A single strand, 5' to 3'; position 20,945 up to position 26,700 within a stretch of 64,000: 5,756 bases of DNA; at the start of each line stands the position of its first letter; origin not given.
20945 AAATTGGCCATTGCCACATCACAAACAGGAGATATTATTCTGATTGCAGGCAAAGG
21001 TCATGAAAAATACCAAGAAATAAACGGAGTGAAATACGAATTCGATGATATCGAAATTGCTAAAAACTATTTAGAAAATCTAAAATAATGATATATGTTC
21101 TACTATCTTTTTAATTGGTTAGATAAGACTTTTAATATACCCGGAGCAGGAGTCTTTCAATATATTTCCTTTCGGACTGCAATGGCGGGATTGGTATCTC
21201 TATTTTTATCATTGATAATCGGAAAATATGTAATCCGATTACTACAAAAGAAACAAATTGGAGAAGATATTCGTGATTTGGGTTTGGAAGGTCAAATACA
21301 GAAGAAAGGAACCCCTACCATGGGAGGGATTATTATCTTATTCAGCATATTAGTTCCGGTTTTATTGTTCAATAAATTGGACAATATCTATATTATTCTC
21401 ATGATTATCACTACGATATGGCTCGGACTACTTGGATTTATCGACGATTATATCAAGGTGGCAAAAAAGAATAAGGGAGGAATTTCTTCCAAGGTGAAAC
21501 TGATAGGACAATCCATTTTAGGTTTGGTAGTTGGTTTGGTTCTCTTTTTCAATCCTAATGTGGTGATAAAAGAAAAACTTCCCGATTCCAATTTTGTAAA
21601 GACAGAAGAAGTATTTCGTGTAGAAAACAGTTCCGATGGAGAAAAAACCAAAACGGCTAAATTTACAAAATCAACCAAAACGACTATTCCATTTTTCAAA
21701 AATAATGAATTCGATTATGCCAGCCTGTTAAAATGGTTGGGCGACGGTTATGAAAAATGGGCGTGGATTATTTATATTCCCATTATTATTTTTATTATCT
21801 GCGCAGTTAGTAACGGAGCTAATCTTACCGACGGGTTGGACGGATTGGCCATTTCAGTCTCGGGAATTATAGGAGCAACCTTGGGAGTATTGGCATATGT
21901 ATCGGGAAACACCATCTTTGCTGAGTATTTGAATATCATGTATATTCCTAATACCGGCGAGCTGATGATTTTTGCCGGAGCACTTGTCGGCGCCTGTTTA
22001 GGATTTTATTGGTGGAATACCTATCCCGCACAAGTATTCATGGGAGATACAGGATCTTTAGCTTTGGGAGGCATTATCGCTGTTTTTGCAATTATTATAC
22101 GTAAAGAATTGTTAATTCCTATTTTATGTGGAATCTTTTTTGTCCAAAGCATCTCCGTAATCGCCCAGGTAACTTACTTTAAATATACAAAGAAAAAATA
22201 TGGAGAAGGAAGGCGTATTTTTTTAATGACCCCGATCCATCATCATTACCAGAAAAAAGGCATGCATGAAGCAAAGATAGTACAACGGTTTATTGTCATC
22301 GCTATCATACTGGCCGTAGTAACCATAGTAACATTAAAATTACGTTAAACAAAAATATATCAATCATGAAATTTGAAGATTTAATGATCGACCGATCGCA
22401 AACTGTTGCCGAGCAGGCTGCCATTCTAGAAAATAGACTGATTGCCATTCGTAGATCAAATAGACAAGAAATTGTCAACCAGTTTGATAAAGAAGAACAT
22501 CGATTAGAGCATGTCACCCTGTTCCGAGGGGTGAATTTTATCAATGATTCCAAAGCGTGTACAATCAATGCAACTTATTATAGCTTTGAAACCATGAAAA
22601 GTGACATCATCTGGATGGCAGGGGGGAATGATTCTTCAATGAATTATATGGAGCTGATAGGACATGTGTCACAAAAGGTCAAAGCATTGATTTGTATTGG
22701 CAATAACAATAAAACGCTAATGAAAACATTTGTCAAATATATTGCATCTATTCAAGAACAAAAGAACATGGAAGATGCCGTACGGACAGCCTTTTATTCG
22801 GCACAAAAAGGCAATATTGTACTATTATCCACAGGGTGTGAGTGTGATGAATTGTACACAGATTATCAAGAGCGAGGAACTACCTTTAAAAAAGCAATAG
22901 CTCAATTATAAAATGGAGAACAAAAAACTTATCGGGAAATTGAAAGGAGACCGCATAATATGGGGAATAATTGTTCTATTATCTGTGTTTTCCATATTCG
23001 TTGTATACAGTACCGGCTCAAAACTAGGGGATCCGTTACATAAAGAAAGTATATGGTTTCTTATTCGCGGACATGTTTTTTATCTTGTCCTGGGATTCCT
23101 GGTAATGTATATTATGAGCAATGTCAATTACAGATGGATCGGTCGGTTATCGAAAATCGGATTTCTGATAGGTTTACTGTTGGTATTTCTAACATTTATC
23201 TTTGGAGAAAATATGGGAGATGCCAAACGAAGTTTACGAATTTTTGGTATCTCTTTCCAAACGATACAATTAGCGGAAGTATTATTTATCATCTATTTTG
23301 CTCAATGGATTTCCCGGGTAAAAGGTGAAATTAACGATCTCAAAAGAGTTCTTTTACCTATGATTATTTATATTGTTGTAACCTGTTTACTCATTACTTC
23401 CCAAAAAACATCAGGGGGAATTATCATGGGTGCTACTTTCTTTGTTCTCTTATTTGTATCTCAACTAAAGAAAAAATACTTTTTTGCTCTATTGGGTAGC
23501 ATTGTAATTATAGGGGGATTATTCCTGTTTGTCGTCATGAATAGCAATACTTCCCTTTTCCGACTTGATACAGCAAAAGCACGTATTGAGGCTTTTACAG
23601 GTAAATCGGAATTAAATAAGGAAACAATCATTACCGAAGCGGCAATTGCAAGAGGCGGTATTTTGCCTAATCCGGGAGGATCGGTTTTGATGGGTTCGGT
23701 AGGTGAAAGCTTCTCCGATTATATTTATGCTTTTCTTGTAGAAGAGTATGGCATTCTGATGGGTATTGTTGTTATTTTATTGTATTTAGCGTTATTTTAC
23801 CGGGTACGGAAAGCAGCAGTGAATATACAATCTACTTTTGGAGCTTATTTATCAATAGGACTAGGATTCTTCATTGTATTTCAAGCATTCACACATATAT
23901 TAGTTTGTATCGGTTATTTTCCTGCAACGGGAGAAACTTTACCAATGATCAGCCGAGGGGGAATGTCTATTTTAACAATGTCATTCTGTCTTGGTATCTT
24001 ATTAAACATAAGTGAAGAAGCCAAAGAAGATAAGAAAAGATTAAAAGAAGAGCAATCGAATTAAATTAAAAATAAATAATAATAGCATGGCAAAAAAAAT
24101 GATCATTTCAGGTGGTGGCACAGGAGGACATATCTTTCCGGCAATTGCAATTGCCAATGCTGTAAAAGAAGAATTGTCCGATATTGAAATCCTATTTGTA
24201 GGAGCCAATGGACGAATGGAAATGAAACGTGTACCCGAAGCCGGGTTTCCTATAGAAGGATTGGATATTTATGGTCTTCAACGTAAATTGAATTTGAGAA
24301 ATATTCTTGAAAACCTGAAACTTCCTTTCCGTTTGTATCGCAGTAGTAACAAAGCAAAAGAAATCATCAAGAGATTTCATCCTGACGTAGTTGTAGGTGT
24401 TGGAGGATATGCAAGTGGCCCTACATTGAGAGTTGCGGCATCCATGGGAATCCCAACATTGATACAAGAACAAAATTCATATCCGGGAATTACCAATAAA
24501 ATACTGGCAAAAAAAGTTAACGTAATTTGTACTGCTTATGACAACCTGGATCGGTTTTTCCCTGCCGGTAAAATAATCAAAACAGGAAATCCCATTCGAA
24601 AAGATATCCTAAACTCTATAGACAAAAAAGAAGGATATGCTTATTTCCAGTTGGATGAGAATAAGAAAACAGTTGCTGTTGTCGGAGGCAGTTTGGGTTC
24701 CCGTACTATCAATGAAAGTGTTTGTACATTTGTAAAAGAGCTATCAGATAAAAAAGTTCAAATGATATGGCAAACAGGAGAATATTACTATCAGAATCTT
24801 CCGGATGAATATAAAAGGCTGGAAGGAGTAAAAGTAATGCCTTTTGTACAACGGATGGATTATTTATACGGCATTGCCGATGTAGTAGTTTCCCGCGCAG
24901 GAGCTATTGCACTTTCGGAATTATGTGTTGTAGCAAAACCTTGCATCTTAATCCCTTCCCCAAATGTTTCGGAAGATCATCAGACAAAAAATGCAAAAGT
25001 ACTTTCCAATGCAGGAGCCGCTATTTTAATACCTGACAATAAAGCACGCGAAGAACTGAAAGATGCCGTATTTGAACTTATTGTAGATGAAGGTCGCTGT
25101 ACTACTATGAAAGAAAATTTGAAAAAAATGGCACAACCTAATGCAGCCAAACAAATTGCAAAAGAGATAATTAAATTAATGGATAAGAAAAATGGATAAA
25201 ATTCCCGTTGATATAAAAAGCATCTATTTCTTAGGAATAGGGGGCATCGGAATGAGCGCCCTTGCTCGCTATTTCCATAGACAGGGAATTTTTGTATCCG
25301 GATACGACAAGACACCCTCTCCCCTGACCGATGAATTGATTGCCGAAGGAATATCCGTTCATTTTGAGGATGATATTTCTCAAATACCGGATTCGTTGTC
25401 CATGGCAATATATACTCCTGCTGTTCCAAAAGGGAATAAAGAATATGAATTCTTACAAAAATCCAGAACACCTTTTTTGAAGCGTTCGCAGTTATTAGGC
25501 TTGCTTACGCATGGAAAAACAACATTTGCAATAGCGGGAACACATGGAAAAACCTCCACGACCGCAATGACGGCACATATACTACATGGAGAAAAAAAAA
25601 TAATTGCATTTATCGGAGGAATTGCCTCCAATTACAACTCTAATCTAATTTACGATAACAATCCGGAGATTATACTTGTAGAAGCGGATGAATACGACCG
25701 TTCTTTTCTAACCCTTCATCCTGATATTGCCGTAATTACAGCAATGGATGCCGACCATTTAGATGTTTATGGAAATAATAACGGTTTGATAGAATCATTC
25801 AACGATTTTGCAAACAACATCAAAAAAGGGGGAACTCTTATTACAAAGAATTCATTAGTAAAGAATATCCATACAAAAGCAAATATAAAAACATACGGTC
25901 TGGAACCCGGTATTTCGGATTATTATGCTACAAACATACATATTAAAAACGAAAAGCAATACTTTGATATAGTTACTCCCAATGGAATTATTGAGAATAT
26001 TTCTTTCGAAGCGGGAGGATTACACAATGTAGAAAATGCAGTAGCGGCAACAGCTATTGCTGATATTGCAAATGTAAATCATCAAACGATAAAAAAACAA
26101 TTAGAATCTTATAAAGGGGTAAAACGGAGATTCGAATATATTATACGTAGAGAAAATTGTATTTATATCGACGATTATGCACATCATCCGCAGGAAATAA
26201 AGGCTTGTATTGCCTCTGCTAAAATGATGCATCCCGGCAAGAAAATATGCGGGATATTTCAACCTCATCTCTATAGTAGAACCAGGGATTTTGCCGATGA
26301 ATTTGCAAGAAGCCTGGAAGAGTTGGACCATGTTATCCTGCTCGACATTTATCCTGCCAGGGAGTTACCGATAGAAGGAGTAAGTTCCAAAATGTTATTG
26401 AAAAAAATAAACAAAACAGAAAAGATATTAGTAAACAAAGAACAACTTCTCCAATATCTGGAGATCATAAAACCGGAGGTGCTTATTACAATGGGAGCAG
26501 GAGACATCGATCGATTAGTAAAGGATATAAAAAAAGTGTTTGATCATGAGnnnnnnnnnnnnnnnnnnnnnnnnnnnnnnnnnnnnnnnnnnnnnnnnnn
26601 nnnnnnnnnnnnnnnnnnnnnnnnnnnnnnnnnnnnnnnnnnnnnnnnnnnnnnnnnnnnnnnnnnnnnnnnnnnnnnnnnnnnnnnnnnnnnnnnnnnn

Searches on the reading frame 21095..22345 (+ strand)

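Call 60: search_protein_families(library=pfam, proteins=[window:21095-22345:+], max_evalue=0.00001)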
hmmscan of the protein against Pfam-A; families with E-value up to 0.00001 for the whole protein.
window:21095-22345:+ (417 aa): 1 family
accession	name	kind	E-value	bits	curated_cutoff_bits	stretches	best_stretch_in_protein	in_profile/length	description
PF00953.26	Glycos_transf_4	-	1e-30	107.3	27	1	210-335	49-159/160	Glycosyl transferase family 4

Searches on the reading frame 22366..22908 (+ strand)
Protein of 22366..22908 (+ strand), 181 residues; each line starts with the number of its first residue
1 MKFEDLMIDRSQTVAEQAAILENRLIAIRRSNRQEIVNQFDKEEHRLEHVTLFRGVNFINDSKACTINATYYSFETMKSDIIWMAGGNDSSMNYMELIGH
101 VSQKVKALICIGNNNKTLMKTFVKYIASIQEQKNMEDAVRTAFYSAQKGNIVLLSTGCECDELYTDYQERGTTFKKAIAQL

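Call 60: search_protein_families(library=pfam, proteins=[window:22366-22908:+], max_evalue=0.00001)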
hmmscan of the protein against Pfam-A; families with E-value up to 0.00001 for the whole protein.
window:22366-22908:+ (181 aa): 1 family
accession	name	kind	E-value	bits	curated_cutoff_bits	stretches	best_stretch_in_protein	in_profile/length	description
PF02875.26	Mur_ligase_C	-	4.2e-09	37.8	28.4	1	45-155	1-124/127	Mur ligase, glutamate ligase domain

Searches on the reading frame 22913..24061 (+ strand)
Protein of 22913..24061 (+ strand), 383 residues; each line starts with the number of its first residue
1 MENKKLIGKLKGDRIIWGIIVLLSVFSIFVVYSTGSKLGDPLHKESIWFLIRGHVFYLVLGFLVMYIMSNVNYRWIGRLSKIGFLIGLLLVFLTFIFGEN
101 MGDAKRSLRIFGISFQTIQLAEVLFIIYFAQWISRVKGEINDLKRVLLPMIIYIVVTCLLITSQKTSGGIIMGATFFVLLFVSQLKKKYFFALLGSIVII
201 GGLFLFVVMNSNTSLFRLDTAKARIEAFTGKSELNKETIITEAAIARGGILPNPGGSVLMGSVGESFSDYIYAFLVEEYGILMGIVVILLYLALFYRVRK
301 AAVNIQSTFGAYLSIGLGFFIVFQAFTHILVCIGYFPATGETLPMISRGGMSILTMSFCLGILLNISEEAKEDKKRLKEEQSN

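Call 60: search_protein_families(library=pfam, proteins=[window:22913-24061:+], max_evalue=0.00001)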
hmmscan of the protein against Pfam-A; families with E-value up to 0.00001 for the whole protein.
window:22913-24061:+ (383 aa): 1 family
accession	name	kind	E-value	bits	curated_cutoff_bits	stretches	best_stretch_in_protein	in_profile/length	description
PF01098.24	FTSW_RODA_SPOVE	-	2.2e-49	168.8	26.4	1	15-371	3-355/356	Cell cycle protein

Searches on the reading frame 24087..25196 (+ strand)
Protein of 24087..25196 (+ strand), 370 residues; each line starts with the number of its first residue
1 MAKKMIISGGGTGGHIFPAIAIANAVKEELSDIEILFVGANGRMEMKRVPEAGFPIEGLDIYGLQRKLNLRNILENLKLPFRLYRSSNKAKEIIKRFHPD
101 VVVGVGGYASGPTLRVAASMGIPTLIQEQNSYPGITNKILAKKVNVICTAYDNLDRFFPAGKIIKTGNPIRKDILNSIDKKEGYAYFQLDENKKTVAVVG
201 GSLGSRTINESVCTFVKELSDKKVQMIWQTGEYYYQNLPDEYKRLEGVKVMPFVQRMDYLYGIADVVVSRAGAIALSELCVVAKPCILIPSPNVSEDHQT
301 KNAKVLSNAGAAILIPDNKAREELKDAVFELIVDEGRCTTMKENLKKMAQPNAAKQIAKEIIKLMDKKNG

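Call 60: search_protein_families(library=pfam, proteins=[window:24087-25196:+], max_evalue=0.00001)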
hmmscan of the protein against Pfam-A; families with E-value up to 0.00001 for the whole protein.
window:24087-25196:+ (370 aa): 2 families
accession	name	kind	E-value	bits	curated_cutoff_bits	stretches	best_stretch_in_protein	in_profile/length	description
PF04101.22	Glyco_tran_28_C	-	4.6e-34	118.3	22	1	195-357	1-166/166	Glycosyltransferase family 28 C-terminal domain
PF03033.26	Glyco_transf_28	-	1.3e-31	109.9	26.2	1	6-146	2-136/139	Glycosyltransferase family 28 N-terminal domain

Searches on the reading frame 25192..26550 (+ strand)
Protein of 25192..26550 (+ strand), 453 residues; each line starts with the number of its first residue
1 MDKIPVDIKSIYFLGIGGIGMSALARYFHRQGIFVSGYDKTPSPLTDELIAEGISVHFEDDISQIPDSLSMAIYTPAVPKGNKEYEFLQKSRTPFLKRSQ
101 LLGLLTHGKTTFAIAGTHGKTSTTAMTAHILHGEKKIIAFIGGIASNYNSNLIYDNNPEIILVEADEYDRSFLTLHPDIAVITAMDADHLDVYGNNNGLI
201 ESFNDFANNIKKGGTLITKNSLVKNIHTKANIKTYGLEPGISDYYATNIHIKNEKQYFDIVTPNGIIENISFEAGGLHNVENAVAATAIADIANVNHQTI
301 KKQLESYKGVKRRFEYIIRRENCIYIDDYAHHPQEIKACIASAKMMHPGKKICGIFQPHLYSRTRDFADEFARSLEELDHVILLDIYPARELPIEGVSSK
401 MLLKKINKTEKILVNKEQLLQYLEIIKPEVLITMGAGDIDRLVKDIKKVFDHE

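Call 60: search_protein_families(library=pfam, proteins=[window:25192-26550:+], max_evalue=0.00001)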
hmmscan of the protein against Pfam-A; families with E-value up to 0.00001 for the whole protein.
window:25192-26550:+ (453 aa): 3 families
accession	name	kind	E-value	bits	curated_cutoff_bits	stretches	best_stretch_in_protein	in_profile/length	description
PF08245.18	Mur_ligase_M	-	7.8e-23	81.9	24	1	114-290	1-200/200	Mur ligase middle domain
PF01225.30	Mur_ligase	-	1.3e-18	67.6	21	1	11-108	2-93/95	Mur ligase family, catalytic domain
PF02875.26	Mur_ligase_C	-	1e-16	62.4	28.4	1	312-437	1-127/127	Mur ligase, glutamate ligase domain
